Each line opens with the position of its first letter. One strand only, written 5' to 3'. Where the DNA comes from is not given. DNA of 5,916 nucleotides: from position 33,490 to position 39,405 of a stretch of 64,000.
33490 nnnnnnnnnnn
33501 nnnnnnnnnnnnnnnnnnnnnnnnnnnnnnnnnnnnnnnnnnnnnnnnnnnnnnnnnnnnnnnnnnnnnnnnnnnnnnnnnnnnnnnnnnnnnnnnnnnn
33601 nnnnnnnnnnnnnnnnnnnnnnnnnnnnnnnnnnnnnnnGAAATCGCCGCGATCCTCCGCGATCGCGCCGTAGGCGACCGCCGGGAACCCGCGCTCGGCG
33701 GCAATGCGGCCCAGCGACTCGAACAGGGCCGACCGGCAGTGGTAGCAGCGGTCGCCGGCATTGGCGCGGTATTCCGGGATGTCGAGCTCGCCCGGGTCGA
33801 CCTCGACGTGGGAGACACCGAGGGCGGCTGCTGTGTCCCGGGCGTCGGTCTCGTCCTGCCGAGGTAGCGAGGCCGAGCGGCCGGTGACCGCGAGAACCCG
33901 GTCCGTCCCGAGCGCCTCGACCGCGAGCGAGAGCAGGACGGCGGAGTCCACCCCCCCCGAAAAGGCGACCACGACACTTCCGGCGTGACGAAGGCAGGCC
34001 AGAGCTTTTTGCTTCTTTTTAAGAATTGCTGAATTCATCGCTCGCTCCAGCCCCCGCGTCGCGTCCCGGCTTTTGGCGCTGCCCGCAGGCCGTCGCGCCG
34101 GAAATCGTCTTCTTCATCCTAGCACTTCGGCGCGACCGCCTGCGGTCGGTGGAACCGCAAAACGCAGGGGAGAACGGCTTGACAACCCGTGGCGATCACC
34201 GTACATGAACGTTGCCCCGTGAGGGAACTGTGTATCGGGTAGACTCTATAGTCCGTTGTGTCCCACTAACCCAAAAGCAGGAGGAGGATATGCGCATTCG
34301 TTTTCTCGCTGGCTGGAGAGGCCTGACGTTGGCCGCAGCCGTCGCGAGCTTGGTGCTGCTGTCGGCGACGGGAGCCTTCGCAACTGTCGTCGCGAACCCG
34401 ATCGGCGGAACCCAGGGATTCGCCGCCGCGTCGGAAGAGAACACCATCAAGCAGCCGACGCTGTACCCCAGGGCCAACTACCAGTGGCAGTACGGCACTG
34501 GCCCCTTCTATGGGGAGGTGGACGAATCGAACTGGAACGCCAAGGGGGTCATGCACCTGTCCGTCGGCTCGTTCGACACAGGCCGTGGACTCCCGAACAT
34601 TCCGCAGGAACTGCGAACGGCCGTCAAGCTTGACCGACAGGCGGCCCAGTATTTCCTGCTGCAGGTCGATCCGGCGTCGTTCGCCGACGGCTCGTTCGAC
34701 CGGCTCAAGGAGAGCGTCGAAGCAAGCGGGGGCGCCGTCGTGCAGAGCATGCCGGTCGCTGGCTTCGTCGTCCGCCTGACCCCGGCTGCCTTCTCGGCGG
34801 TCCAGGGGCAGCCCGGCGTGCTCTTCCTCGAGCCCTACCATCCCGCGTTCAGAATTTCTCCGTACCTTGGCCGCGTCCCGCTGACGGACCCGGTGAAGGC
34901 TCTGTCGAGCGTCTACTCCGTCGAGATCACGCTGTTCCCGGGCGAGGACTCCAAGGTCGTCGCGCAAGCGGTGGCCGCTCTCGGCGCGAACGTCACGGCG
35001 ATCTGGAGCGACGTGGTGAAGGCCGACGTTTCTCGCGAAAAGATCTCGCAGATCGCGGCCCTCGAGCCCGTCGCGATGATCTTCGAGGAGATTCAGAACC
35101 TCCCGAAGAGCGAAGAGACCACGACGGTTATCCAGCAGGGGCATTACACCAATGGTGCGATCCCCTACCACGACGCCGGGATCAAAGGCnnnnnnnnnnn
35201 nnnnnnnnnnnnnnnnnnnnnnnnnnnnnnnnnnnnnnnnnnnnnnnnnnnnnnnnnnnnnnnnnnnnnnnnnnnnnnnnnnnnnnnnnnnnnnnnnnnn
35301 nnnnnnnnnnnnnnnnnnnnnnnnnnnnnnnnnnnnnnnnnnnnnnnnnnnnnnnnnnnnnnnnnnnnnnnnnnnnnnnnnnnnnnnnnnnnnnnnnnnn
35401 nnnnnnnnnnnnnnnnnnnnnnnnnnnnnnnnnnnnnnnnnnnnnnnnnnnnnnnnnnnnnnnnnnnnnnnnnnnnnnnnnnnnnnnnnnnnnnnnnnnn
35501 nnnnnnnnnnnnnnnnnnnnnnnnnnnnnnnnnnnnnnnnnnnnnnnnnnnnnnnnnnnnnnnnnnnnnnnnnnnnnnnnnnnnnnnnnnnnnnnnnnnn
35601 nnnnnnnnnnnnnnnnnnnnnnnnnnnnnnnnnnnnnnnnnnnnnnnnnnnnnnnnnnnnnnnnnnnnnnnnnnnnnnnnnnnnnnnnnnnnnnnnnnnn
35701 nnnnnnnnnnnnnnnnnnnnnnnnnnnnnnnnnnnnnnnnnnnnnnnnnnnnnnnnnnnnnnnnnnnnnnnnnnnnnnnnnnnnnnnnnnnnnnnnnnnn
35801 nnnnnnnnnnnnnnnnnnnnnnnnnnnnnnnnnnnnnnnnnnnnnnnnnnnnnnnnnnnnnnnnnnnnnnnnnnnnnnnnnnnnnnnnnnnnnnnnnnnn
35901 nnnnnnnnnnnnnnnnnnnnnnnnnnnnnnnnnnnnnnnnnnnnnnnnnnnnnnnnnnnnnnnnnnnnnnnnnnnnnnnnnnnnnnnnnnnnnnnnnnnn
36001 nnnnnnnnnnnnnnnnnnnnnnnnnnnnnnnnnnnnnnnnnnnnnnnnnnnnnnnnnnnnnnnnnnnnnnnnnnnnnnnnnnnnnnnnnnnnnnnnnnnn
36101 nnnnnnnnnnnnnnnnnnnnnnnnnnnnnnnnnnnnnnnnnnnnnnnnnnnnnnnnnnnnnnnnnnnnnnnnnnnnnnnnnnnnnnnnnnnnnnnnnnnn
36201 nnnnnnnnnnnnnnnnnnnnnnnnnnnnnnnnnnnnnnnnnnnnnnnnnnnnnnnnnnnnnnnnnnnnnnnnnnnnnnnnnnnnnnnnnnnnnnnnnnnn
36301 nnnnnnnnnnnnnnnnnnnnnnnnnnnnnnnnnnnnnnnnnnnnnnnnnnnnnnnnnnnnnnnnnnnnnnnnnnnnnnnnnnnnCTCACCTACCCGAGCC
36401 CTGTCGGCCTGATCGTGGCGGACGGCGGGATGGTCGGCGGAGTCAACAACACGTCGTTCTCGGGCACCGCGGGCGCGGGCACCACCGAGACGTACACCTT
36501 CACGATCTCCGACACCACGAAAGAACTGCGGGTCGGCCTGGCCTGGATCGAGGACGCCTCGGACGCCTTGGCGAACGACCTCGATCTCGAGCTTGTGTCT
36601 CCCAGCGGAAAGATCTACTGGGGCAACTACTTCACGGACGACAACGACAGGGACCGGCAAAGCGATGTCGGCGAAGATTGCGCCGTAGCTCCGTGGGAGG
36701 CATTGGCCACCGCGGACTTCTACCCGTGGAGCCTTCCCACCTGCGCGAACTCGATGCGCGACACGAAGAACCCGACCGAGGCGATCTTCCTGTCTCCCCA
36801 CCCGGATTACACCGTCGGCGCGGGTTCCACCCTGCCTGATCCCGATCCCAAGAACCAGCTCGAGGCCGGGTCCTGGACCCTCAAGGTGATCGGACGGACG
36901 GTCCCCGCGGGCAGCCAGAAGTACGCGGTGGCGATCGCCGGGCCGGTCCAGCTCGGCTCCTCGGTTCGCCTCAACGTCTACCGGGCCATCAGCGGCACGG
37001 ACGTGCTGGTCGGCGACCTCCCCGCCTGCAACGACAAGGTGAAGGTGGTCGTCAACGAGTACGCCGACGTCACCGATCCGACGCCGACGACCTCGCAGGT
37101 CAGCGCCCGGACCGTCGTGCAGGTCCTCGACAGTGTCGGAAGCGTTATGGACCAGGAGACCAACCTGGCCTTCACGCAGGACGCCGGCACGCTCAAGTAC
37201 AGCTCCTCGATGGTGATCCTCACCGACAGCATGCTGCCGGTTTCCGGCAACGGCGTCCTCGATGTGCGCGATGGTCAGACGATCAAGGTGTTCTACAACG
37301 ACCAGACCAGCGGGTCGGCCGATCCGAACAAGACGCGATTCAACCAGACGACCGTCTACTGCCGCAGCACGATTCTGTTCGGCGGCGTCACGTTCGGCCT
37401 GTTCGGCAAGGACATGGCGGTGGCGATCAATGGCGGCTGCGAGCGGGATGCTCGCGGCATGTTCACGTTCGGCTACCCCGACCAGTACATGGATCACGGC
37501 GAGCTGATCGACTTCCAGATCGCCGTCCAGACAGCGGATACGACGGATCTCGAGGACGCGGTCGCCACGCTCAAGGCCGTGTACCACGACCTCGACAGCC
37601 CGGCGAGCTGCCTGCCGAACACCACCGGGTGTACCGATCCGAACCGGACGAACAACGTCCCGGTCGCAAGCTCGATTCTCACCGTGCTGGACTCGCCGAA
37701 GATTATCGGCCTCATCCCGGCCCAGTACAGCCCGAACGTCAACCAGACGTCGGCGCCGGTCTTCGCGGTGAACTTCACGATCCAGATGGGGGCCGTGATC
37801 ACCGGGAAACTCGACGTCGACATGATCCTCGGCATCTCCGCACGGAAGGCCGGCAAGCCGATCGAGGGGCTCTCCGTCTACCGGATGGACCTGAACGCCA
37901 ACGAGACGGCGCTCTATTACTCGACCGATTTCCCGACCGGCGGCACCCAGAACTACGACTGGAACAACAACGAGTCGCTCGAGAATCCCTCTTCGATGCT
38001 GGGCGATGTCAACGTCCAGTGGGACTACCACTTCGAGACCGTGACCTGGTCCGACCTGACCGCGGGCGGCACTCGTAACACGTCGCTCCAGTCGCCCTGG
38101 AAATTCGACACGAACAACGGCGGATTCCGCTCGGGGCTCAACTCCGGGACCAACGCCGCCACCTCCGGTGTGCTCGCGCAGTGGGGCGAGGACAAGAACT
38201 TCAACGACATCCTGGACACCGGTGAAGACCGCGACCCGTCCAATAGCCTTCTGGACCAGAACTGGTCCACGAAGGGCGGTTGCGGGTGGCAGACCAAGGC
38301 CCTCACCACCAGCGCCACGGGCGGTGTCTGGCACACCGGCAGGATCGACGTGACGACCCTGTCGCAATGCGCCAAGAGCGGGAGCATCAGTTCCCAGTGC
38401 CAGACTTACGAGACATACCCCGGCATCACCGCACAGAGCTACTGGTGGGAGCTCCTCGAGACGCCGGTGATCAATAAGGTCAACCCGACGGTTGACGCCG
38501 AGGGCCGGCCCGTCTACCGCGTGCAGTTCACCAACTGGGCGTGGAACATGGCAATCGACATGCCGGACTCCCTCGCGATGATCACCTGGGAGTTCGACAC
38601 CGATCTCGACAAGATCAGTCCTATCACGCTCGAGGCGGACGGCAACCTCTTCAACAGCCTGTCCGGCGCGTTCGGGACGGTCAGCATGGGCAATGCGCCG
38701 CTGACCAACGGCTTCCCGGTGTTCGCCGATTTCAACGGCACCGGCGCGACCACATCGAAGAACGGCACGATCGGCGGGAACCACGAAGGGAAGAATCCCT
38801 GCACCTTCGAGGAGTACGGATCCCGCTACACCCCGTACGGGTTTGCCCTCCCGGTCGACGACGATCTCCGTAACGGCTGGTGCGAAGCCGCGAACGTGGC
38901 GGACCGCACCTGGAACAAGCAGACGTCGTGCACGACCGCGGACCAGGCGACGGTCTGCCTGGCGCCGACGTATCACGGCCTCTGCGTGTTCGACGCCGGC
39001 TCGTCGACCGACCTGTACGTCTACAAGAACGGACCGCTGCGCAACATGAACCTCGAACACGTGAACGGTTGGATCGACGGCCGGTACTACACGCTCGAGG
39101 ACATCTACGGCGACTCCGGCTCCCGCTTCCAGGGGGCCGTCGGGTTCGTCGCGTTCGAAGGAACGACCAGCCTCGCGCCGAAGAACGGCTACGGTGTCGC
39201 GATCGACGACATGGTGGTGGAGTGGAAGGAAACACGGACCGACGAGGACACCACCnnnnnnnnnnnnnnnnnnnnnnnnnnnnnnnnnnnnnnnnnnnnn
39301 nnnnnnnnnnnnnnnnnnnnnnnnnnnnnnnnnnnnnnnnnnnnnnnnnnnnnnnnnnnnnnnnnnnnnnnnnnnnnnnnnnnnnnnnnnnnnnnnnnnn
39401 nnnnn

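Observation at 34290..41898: Giant (about 2,500 aa) secreted S8 subtilase as a self-contained, compositionally distinct expression unit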

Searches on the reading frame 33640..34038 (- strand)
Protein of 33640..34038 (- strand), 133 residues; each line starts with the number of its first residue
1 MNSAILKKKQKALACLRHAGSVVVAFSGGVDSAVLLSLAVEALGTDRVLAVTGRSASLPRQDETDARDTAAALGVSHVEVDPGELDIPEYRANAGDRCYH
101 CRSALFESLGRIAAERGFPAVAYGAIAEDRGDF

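Call 57: search_protein_families(library=pfam, max_evalue=0.05, proteins=[window:33640-34038:-])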
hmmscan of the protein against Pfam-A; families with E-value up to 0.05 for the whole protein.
window:33640-34038:- (133 aa): 7 families
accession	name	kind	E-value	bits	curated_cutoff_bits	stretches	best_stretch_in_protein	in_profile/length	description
PF02540.23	NAD_synthase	-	2.4e-09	37.1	21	1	17-81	16-80/242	NAD synthase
PF00733.27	Asn_synthase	-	3.8e-05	24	21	1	15-82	13-79/354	Asparagine synthase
PF06508.19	QueC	-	0.00077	19.5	22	1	22-81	2-59/210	Queuosine biosynthesis protein QueC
PF01171.26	ATP_bind_3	-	0.0023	18.1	27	1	22-42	2-22/182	PP-loop family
PF00764.25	Arginosuc_synth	-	0.0051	17.3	27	1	22-80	2-59/162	Arginosuccinate synthase N-terminal HUP domain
PF01507.26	PAPS_reduct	-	0.0091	16.5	22.5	1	22-49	2-29/175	Phosphoadenosine phosphosulfate reductase domain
PF03054.22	tRNA_Me_trans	-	0.011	15.8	20.6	1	21-55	2-34/202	tRNA methyl transferase HUP domain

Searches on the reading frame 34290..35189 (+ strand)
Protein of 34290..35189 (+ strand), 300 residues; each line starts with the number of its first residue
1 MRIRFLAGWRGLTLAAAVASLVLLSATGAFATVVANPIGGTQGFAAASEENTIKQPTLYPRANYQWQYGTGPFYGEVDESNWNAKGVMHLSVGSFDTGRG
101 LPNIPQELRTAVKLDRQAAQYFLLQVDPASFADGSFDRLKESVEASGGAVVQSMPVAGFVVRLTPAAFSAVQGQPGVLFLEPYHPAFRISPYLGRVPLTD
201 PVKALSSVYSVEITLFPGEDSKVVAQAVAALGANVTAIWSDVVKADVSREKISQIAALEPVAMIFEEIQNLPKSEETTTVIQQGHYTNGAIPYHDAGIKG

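Call 57: search_protein_families(library=pfam, max_evalue=0.05, proteins=[window:34290-35189:+])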
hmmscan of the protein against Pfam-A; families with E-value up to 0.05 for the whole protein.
window:34290-35189:+ (300 aa): 0 families

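Call 80: search_protein_families(library=pfam, max_evalue=10, proteins=[window:34380-35189:+])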
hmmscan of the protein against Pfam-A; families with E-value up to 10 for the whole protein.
window:34380-35189:+ (270 aa): 0 families

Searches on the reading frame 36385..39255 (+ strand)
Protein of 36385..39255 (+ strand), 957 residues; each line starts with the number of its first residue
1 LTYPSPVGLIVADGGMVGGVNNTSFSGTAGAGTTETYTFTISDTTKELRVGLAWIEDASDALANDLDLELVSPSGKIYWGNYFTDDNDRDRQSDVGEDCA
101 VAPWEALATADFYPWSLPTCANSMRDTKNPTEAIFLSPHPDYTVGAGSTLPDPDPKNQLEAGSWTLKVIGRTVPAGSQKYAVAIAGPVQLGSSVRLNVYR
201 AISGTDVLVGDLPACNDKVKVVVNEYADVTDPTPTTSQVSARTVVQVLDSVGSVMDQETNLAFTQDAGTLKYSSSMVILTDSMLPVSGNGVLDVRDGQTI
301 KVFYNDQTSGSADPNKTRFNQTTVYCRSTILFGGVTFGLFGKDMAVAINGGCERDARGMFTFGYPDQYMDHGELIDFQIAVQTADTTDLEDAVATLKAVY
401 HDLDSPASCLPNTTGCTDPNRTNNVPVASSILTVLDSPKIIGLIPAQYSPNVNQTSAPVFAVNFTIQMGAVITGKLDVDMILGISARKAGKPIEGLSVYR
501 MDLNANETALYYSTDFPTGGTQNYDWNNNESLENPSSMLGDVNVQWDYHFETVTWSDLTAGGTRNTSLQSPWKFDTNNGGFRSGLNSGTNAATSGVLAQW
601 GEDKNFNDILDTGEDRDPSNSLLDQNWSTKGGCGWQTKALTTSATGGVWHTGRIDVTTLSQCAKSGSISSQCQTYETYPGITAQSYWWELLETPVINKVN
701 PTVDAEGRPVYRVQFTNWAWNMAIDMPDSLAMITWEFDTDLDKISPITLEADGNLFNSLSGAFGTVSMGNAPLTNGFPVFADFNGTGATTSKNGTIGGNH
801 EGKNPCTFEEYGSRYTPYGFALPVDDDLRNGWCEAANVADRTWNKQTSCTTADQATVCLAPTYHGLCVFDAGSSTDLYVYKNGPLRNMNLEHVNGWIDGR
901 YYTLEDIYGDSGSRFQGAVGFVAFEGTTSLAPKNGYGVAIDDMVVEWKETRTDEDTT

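Call 43: predict_structure(alignment_id=A3)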
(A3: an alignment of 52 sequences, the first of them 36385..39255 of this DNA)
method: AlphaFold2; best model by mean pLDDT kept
length: 957 residues; sequences in the alignment: 52
mean_pLDDT: 84.5   pTM: 0.68
mean pLDDT of the five models: 84.5, 84.0, 82.1, 79.4, 78.5
residues with pLDDT >= 90: 394; 70-90: 462; 50-70: 81; < 50: 20
segments of 3 or more residues with pLDDT < 50: 1-4, 144-153, 452-454
pLDDT, mean of each block of 10 residues (from residue 1): 55 76 86 91 83 77 85 93 86 78 79 86 80 87 47 67 92 83 84 84 79 84 83 87 91 91 88 91 80 88 87 82 76 75 83 69 71 90 76 93 87 87 94 95 72 60 93 92 77 79 90 95 89 73 61 92 89 93 93 85 93 83 91 88 86 90 88 92 93 96 86 92 96 94 77 86 94 92 76 86 90 88 89 82 79 75 86 87 89 69 83 94 94 94 95 86
secondary structure, 60 per line:
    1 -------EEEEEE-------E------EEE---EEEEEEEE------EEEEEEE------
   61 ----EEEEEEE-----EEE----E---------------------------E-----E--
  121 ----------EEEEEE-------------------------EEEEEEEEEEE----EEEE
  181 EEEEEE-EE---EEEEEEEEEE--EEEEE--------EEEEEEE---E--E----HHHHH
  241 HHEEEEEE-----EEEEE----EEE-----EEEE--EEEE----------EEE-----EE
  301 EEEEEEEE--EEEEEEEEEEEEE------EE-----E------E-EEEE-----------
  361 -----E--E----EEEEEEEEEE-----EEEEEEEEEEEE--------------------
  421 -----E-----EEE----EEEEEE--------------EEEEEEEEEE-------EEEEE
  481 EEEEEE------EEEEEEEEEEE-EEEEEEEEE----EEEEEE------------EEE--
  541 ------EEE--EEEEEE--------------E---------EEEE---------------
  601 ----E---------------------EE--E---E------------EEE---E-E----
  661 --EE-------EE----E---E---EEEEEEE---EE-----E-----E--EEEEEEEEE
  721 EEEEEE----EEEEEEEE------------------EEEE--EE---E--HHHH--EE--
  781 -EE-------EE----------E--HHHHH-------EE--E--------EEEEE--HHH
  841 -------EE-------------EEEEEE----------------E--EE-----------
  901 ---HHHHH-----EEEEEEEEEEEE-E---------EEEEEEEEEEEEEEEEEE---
elements in order (helices of 4 or more, strands of 3 or more residues): E8-13 E28-30 E34-41 E48-54 E65-71 E77-79 E131-136 E162-172 E177-186 E193-202 E205-209 E218-224 H236-242 E243-248 E254-258 E263-265 E271-274 E277-280 E291-293 E299-308 E311-323 E346-349 E374-383 E389-400 E432-434 E439-444 E459-468 E476-486 E493-503 E505-513 E518-523 E536-538 E547-549 E552-557 E582-585 E648-650 E686-692 E712-726 E731-738 E757-760 H771-774 H806-810 E831-835 E863-868 H904-908 E914-925 E937-954
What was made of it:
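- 36961..38064 (+): Two beta-sandwich domains, BS1 and BS2. AF2 tile 1 has pLDDT 84.5 (call 43).
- On KP-43-type subtilases (oxidatively stable protease subgroup): The AF2 model is all-beta (call 43).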

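Call 47: fold_search(model_id=the predicted structure, library=pdb)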
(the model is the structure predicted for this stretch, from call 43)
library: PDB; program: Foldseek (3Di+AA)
matches with E <= 10: 1168; with E <= 0.001: 34
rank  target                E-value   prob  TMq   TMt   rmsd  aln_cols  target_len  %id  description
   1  10pa                  4.3e-06  1.00  0.09  0.25  21.4       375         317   10  Crystal structure of SdrD A2-A3 domains from Staphylococcus aureus JH1 (released 2026-02-11)
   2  4kh9_B                5.3e-06  0.99  0.12  0.21  18.2       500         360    9  Crystal structure of a DUF4785 family protein (lpg0956) from Legionella pneumophila subsp. pneumophila str. Philadelph (released 2013-07-03)
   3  4jdz_A                6.3e-06  0.99  0.09  0.18  27.4       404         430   10  Structures of SdrD from Staphylococcus aureus reveal the molecular mechanism of how the cell surface receptors recogni (released 2013-06-19)
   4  3irp                  7.0e-05  0.82  0.08  0.16  26.7       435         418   10  Crystal structure of functional region of UafA from Staphylococcus saprophyticus at 1.50 angstrom resolution (released 2010-09-08)
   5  4j2q_A                1.2e-04  0.69  0.07  0.18  26.5       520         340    8  Crystal structure of C-terminally truncated arrestin reveals mechanism of arrestin activation (released 2013-05-01)
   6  4d94_A                1.3e-04  0.69  0.11  0.09  21.3       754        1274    9  Crystal Structure of TEP1r (released 2012-10-17)
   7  7p4l_B                1.6e-04  0.66  0.09  0.17  29.6       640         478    8  Crystal structure of the trimeric ectodomain of archaeal Fusexin1 (Fsx1) (released 2022-07-13)
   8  1ggt_B                2.0e-04  1.00  0.13  0.16   9.5       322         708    8  THREE-DIMENSIONAL STRUCTURE OF A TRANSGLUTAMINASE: HUMAN BLOOD COAGULATION FACTOR XIII (released 1995-07-31)
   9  3lso_A                2.3e-04  0.75  0.11  0.19  23.1       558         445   10  Crystal structure of Putative membrane anchored protein from Corynebacterium diphtheriae (released 2010-02-23)
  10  3irz                  2.7e-04  0.69  0.08  0.18  27.3       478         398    9  Crystal structure of functional region of UafA from Staphylococcus saprophyticus in P212121 form (released 2010-09-08)
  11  7p4l_C                2.8e-04  0.57  0.09  0.18  30.0       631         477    8  Crystal structure of the trimeric ectodomain of archaeal Fusexin1 (Fsx1) (released 2022-07-13)
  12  4ziq                  2.8e-04  0.47  0.09  0.06  29.9       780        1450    9  Crystal structure of trypsin activated alpha-2-macroglobulin from Escherichia coli. (released 2015-06-10)
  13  4kty_A                3.7e-04  1.00  0.16  0.22   5.9       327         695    8  Fibrin-stabilizing factor with a bound ligand (released 2013-12-04)
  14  1evu_B                3.7e-04  1.00  0.12  0.15  12.8       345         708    8  HUMAN FACTOR XIII WITH CALCIUM BOUND IN THE ION SITE (released 2000-05-10)
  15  1fie_B                4.3e-04  1.00  0.13  0.15   9.4       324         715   10  RECOMBINANT HUMAN COAGULATION FACTOR XIII (released 1997-02-12)
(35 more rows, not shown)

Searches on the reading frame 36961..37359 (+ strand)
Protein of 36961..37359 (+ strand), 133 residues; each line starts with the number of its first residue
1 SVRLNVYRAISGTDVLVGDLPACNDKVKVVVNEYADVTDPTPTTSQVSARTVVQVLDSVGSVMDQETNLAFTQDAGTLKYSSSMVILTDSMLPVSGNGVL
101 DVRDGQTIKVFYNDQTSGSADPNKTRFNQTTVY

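Call 80: search_protein_families(library=pfam, max_evalue=10, proteins=[window:36961-37359:+])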
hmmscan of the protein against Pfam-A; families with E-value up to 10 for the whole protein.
window:36961-37359:+ (133 aa): 1 family
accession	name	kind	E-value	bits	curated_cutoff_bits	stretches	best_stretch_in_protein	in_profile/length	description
PF23897.1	DUF7245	-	0.031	14.8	27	1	30-89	41-97/119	Family of unknown function (DUF7245)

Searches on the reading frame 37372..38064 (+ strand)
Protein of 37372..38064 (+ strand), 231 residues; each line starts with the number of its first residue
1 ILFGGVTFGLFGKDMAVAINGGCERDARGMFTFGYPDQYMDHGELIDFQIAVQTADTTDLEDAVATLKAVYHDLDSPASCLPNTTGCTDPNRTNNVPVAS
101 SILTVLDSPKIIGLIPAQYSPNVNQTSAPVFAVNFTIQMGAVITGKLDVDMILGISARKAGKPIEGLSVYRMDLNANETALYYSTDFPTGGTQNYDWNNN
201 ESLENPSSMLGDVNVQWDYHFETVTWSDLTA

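Call 80: search_protein_families(library=pfam, max_evalue=10, proteins=[window:37372-38064:+])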
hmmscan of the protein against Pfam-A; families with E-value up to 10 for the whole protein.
window:37372-38064:+ (231 aa): 0 families
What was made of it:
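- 36961..38064 (+): There is no Pfam hit (call 80).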
